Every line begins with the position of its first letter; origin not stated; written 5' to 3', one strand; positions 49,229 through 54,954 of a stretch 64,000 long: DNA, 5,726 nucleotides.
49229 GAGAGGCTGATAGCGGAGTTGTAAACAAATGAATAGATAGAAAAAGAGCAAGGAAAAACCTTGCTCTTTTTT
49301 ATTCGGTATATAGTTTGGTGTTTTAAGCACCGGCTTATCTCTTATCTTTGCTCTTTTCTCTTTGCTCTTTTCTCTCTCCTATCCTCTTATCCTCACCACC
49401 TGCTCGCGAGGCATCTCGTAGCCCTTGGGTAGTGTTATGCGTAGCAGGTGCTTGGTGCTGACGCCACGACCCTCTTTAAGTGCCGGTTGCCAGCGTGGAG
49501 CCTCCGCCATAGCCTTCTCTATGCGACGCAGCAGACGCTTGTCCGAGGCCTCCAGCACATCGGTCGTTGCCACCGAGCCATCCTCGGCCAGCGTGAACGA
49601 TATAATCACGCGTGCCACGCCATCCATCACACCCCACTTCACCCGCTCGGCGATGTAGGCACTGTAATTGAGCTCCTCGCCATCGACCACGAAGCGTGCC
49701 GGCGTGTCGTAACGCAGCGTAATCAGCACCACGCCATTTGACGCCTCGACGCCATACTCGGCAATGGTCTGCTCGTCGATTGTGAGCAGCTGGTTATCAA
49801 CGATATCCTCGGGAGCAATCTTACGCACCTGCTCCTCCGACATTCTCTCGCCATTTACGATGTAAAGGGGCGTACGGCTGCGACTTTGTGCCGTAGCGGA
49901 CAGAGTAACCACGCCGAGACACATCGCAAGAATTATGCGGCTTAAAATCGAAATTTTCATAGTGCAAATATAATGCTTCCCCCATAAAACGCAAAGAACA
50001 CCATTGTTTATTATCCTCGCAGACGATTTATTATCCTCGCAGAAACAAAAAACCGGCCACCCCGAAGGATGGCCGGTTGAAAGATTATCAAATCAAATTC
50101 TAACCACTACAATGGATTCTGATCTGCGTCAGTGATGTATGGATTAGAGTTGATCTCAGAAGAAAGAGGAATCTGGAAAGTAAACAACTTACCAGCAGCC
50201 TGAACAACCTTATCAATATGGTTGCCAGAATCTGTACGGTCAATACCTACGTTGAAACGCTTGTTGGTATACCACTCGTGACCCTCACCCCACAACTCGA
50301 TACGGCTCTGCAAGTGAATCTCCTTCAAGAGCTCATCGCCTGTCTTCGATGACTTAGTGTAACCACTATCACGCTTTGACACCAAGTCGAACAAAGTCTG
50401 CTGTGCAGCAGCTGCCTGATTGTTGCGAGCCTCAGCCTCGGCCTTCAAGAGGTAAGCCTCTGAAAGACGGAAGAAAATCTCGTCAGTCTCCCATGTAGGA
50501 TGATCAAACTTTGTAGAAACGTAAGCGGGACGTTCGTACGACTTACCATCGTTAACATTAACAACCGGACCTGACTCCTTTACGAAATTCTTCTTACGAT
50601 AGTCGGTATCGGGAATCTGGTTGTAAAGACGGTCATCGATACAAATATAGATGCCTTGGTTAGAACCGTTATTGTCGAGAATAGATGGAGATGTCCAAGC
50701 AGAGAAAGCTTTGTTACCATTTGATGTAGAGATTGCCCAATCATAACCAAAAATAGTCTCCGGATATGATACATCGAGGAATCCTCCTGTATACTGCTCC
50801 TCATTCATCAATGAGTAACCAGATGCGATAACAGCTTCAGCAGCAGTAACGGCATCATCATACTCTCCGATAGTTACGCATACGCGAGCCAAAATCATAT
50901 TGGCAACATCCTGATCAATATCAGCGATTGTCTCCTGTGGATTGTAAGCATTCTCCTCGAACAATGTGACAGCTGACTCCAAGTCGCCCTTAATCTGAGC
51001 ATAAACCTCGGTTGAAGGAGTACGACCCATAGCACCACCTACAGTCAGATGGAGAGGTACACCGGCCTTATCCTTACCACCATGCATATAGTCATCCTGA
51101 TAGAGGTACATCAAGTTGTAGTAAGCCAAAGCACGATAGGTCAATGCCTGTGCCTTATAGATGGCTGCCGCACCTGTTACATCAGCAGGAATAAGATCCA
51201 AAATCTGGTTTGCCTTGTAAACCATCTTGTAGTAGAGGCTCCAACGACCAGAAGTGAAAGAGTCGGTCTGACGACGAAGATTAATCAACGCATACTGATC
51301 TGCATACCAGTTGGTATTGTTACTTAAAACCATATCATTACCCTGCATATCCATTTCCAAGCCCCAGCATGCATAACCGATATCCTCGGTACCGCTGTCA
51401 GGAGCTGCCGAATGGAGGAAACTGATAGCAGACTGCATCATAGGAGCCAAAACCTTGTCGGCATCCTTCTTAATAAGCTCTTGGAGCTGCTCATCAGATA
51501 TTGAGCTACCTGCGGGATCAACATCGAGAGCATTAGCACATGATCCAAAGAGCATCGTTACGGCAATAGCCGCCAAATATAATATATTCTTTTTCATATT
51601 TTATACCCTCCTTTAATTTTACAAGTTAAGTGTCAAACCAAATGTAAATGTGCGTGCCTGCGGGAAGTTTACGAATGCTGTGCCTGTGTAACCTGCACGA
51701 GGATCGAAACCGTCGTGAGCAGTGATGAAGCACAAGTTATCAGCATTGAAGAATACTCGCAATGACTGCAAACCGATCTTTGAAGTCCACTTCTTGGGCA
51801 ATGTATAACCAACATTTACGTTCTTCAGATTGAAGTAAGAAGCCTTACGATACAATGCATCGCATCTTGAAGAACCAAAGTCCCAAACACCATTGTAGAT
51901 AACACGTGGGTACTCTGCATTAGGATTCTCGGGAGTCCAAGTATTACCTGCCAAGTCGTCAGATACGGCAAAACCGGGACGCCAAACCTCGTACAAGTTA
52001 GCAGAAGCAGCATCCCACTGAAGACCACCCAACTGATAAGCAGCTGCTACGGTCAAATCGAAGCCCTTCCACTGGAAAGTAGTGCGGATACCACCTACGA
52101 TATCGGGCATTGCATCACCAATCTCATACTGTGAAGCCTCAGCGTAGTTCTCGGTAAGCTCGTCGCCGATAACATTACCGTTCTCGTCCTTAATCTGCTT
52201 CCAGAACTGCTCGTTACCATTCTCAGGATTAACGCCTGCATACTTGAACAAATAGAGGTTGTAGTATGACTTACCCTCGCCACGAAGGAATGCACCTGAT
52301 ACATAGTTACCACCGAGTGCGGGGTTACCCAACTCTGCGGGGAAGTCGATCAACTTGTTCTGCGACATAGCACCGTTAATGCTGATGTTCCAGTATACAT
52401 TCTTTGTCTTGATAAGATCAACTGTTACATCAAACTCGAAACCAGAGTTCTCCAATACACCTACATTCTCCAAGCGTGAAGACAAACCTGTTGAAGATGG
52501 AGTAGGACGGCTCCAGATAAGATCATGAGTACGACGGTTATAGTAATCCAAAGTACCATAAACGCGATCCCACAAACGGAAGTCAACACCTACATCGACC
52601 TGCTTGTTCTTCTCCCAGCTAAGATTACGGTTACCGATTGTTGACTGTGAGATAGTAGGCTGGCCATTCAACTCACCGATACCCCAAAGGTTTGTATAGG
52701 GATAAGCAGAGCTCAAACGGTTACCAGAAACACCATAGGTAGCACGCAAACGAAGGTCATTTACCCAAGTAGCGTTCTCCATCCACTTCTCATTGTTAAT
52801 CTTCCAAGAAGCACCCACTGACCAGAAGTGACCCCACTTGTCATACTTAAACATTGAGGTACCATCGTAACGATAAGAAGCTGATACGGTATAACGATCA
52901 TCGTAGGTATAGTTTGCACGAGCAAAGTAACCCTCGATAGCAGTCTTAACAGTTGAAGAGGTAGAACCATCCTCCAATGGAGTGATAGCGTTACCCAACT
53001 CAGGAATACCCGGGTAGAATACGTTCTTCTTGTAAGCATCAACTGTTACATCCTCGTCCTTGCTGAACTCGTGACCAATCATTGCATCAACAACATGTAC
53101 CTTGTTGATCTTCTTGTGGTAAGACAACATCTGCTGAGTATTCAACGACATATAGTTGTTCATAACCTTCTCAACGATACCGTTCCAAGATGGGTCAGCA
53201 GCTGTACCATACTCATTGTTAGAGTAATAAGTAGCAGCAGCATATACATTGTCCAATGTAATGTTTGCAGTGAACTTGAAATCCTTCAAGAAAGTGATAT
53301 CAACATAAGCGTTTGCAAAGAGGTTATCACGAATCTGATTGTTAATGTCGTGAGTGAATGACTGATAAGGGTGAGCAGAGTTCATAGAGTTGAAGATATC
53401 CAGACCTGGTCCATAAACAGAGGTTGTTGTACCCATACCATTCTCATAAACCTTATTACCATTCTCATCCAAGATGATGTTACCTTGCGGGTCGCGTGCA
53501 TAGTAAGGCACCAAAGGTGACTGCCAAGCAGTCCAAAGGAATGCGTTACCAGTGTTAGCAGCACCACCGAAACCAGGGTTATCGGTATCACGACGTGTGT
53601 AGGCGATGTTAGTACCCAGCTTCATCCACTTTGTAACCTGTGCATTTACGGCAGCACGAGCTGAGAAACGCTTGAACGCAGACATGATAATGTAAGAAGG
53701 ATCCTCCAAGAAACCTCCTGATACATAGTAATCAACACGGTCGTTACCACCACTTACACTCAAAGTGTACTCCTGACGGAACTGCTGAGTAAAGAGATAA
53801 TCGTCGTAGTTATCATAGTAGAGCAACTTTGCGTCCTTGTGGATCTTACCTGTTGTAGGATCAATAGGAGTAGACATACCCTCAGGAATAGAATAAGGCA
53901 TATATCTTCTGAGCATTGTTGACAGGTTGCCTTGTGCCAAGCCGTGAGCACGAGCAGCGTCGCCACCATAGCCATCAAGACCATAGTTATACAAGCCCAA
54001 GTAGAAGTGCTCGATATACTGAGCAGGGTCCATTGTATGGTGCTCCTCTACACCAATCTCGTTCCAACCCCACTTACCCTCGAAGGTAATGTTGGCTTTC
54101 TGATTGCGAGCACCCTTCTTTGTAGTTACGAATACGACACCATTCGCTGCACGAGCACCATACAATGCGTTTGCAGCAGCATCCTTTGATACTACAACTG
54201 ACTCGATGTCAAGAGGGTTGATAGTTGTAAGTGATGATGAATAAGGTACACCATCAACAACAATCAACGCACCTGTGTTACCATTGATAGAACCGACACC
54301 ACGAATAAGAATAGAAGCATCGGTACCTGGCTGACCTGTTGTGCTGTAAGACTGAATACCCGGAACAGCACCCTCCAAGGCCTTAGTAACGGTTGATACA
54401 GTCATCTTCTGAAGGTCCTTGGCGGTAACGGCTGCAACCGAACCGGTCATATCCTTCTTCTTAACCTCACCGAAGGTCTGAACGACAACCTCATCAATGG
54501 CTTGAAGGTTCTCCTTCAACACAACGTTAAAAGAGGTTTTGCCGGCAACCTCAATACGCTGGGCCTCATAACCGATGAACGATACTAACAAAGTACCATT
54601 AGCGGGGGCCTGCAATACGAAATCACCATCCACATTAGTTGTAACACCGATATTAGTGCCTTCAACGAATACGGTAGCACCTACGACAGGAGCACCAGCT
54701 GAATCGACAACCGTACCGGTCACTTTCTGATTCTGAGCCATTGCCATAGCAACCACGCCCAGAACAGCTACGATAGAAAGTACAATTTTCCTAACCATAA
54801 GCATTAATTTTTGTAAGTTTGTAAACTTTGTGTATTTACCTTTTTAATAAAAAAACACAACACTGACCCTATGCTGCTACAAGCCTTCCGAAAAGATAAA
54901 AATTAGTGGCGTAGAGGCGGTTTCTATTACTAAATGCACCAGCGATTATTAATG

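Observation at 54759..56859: Recombinase-in-the-middle DNA inversion switch toggling between two divergent SusC/SusD pairs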

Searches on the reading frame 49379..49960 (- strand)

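Call 5: search_protein_families(library=pfam, proteins=[window:49379-49960:-])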
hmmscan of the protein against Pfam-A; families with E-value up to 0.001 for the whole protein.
window:49379-49960:- (193 aa): 1 family
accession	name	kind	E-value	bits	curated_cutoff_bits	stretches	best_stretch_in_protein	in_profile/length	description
PF03544.19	TonB_C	-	1.1e-06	29.5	24.6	1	117-175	17-75/79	Gram-negative bacterial TonB protein C-terminal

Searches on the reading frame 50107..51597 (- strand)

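Call 5: search_protein_families(library=pfam, proteins=[window:50107-51597:-])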
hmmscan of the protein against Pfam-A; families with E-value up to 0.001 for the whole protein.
window:50107-51597:- (496 aa): 2 families
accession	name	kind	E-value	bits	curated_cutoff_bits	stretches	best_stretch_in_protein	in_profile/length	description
PF14322.12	SusD-like_3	-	8.9e-13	49.3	27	1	89-239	51-189/191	Starch-binding associating with outer membrane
PF07980.17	SusD_RagB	-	8.6e-12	45.7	23.1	1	366-462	149-235/297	SusD family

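Call 29: search_protein_families(library=ncbifam, proteins=[window:50107-51594:-], max_evalue=0.001)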
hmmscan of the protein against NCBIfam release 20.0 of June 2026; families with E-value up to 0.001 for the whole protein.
window:50107-51594:- (495 aa): 1 family
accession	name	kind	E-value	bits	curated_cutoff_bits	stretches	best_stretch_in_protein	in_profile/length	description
NF033071.0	SusD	exception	4.6e-09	35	725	1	367-426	434-493/558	starch-binding outer membrane lipoprotein SusD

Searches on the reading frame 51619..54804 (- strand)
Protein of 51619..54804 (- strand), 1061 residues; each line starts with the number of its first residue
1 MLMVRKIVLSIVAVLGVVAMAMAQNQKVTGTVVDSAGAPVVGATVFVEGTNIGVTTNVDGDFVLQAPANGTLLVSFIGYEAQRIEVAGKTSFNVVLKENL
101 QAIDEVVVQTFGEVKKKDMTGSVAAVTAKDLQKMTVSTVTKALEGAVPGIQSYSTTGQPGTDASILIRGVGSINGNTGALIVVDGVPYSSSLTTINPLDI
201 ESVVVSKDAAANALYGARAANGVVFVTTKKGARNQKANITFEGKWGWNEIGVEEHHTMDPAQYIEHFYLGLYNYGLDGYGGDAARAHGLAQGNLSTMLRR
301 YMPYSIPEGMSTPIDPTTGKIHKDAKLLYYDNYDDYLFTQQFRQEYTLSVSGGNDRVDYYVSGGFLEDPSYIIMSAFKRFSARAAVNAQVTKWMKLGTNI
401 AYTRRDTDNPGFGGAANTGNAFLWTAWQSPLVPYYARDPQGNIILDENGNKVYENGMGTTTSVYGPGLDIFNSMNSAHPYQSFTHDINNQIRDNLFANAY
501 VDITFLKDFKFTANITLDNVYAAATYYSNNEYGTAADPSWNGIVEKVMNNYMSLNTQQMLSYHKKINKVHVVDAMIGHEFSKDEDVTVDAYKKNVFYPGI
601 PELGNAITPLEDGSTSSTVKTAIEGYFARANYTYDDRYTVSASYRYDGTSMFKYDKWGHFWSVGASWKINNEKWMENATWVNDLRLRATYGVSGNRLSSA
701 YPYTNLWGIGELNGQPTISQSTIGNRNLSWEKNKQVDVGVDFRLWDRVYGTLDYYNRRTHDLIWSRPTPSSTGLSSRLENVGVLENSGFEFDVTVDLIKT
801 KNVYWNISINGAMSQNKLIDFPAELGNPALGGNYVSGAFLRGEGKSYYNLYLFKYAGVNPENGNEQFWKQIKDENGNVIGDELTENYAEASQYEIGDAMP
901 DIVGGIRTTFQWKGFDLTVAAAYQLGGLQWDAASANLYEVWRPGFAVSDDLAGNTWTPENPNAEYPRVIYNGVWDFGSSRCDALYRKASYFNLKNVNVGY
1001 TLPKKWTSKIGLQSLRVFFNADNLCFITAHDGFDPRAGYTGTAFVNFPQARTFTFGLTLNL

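Call 5: search_protein_families(library=pfam, proteins=[window:51619-54804:-])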
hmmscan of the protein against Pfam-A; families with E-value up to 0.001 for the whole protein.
window:51619-54804:- (1061 aa): 4 families
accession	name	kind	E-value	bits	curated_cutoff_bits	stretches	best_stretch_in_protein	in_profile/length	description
PF00593.30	TonB_dep_Rec_b-barrel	-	2.2e-21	77.7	27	1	445-1024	11-436/436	TonB dependent receptor-like, beta-barrel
PF07715.20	Plug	-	4e-21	76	23.9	1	115-223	1-107/107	TonB-dependent Receptor Plug Domain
PF13715.12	CarbopepD_reg_2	-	1.6e-17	63.8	32.2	1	28-108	1-88/88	CarboxypepD_reg-like domain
PF13620.12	CarboxypepD_reg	-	9.5e-12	45.5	32.3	1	28-91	2-76/82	Carboxypeptidase regulatory-like domain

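Call 29: search_protein_families(library=ncbifam, proteins=[window:51619-54801:-], max_evalue=0.001)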
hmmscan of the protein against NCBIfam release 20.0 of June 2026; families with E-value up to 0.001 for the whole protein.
window:51619-54801:- (1060 aa): 3 families
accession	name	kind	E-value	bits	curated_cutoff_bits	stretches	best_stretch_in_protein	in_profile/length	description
TIGR04056.1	OMP_RagA_SusC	subfamily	3.2e-230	767.2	368.25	1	25-1060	1-981/981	SusC/RagA family TonB-linked outer membrane protein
TIGR04057.1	SusC_RagA_signa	signature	5.1e-13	48.6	46.2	1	198-228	1-31/31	SusC/RagA subfamily TonB-dependent outer membrane receptor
NF053692.1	BamP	equivalog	0.00019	21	230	1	6-117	3-120/251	BamP family beta-barrel-assembly machinery protein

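Call 51: find_encoding_contigs(protein=window:51619-54804:-, flank=6000, max_places=10)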
Protein window:51619-54804:- (1061 aa): 15 contigs read that carry it; 2 places shown.
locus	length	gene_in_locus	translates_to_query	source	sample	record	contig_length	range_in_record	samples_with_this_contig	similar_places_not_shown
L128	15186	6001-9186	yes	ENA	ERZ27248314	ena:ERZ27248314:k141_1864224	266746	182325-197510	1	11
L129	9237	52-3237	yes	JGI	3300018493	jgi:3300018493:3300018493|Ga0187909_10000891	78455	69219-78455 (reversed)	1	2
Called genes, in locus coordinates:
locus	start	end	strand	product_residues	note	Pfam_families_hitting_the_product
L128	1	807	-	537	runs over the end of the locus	PF14322:SusD-like_3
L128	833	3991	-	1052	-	PF13620:CarboxypepD_reg, PF13715:CarbopepD_reg_2, PF07715:Plug, PF00593:TonB_dep_Rec_b-barrel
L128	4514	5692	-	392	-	PF13102:Phage_int_SAM_5, PF00589:Phage_integrase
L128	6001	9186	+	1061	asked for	PF13620:CarboxypepD_reg, PF13715:CarbopepD_reg_2, PF07715:Plug, PF00593:TonB_dep_Rec_b-barrel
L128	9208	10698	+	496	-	PF14322:SusD-like_3, PF07980:SusD_RagB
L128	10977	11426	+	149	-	PF03544:TonB_C (weak)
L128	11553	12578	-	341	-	PF01212:Beta_elim_lyase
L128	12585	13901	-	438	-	PF01061:ABC2_membrane (faint), PF12679:ABC2_membrane_2 (weak), PF12698:ABC2_membrane_3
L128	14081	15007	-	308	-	PF00005:ABC_tran, PF13304:AAA_21, PF13732:DrrA1-3_C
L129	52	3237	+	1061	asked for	PF13620:CarboxypepD_reg, PF13715:CarbopepD_reg_2, PF07715:Plug, PF00593:TonB_dep_Rec_b-barrel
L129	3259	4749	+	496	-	PF14322:SusD-like_3, PF07980:SusD_RagB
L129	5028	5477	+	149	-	PF03544:TonB_C (weak)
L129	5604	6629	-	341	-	PF01212:Beta_elim_lyase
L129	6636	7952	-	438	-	PF01061:ABC2_membrane (faint), PF12679:ABC2_membrane_2 (weak), PF12698:ABC2_membrane_3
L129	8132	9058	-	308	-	PF00005:ABC_tran, PF13304:AAA_21, PF13732:DrrA1-3_C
